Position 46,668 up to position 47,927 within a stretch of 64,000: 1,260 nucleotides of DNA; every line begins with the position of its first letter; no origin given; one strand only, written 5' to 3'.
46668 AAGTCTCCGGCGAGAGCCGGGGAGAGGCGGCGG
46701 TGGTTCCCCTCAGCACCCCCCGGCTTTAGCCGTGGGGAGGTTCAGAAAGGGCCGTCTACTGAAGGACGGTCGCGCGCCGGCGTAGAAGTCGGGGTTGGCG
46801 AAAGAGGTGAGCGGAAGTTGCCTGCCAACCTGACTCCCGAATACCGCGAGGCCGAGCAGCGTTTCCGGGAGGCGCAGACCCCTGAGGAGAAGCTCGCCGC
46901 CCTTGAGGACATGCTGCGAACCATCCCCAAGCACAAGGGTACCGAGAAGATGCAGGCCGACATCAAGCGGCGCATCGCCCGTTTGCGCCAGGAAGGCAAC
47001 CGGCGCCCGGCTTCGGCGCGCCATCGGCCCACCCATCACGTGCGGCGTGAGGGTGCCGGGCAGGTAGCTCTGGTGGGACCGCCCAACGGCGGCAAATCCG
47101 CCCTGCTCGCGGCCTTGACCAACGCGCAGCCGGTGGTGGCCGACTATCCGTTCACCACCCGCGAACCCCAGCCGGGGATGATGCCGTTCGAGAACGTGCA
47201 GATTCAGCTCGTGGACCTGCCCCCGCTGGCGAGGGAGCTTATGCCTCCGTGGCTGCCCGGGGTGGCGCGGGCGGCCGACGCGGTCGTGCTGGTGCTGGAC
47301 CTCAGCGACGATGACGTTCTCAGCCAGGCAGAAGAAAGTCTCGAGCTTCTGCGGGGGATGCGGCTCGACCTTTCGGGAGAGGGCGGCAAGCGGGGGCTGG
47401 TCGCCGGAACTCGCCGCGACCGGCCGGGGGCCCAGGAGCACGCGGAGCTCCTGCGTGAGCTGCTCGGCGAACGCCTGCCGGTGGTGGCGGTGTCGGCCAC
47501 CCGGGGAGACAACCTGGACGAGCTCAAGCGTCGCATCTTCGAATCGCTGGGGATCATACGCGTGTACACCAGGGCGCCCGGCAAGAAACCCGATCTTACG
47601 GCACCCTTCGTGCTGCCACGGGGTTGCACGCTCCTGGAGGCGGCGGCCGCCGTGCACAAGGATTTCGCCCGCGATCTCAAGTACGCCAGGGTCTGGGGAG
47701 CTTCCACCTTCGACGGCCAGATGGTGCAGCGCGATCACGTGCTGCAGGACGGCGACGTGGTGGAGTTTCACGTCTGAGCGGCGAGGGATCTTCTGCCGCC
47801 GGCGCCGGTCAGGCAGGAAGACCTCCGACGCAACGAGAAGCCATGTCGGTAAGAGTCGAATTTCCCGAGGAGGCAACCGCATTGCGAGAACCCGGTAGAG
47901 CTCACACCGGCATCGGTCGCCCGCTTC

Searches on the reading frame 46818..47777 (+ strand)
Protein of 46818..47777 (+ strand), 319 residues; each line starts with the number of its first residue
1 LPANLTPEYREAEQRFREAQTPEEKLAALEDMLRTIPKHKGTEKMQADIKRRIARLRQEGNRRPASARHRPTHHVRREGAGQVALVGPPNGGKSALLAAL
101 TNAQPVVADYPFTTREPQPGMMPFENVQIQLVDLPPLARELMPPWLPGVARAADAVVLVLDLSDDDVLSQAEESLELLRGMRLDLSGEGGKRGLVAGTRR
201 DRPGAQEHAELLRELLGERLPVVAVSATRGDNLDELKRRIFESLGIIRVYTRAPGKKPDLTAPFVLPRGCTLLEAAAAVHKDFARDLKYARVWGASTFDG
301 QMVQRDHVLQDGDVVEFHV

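Call 45: find_homologous_proteins(query=window:46818-47777:+, max_evalue=1e-60)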
Query window:46818-47777:+ (319 aa): 7634 proteins with E <= 1e-60 among 8000 candidates; the best 120 are listed.
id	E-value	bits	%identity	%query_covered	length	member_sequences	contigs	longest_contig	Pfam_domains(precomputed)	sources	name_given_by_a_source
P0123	2.0e-206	702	100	100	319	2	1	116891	PF02824.28,PF01926.30,PF02421.25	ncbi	-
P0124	1.7e-155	535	78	100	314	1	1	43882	PF02824.28,PF01926.30,PF02421.25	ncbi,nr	ncbi:MAG: TGS domain-containing protein [bacterium]|nr:TGS domain-containing protein [bacterium]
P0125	3.0e-137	475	69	100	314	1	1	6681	PF02824.28,PF01926.30,PF02421.25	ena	-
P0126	3.0e-136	472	69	100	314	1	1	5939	PF02824.28,PF01926.30,PF02421.25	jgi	jgi:ribosome-interacting GTPase 1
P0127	1.2e-135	470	68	100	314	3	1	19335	PF02824.28,PF01926.30,PF02421.25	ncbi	-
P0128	3.0e-135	469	69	100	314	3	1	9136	PF02824.28,PF01926.30,PF02421.25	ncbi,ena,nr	ncbi:MAG TPA: GTP-binding protein HSR1 [Clostridiales bacterium]|nr:GTP-binding protein HSR1 [Clostr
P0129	6.0e-132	458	65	100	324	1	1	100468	PF02824.28,PF01926.30,PF02421.25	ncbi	ncbi:MAG: GTPase [Bacillota bacterium]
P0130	3.9e-128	445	63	100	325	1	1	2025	PF02824.28,PF01926.30,PF02421.25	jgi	-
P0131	8.7e-128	444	63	100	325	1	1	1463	PF02824.28,PF01926.30,PF02421.25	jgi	-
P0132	2.8e-127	442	63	100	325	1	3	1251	PF02824.28,PF01926.30,PF02421.25,PF00009.34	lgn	-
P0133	4.1e-126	439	63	100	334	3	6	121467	PF02824.28,PF01926.30,PF02421.25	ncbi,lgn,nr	ncbi:GTPase Obg [bacterium HR10]|nr:GTPase Obg [bacterium HR10]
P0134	1.7e-125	437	62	100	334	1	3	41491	PF02824.28,PF01926.30,PF02421.25,PF00009.34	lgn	-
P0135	1.9e-125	436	62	100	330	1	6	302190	PF02824.28,PF01926.30,PF02421.25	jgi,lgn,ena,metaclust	metaclust:\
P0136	2.0e-125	436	62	100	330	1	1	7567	PF02824.28,PF01926.30,PF02421.25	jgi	-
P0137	2.1e-125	436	66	100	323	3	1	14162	PF02824.28,PF01926.30,PF02421.25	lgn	-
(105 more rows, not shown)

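Call 46: find_encoding_contigs(protein=P0124, flank=4000, max_places=3)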
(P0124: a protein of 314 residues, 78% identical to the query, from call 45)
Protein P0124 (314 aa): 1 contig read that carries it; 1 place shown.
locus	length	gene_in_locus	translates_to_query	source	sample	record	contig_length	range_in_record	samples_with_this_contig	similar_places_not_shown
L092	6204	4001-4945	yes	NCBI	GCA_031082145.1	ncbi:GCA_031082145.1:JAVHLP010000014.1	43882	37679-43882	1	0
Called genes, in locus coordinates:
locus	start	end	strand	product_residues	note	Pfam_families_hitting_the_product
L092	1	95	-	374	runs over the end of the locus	PF00149:Metallophos, PF12850:Metallophos_2 (weak)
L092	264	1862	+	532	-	PF02310:B12-binding, PF04055:Radical_SAM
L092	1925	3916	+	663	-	PF00930:DPPIV_N (faint), PF26550:Tricorn_2nd (weak), PF26549:Tricorn_N, PF07676:PD40, PF02129:Peptidase_S15 (faint), PF01738:DLH (weak), PF20434:BD-FAE (weak), PF00326:Peptidase_S9, +1 more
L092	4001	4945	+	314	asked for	PF01926:MMR_HSR1, PF02421:FeoB_N, PF02824:TGS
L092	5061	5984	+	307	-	PF13623:SurA_N_2 (faint), PF13624:SurA_N_3 (weak), PF13145:Rotamase_2, PF13616:Rotamase_3, PF00639:Rotamase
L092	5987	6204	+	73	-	?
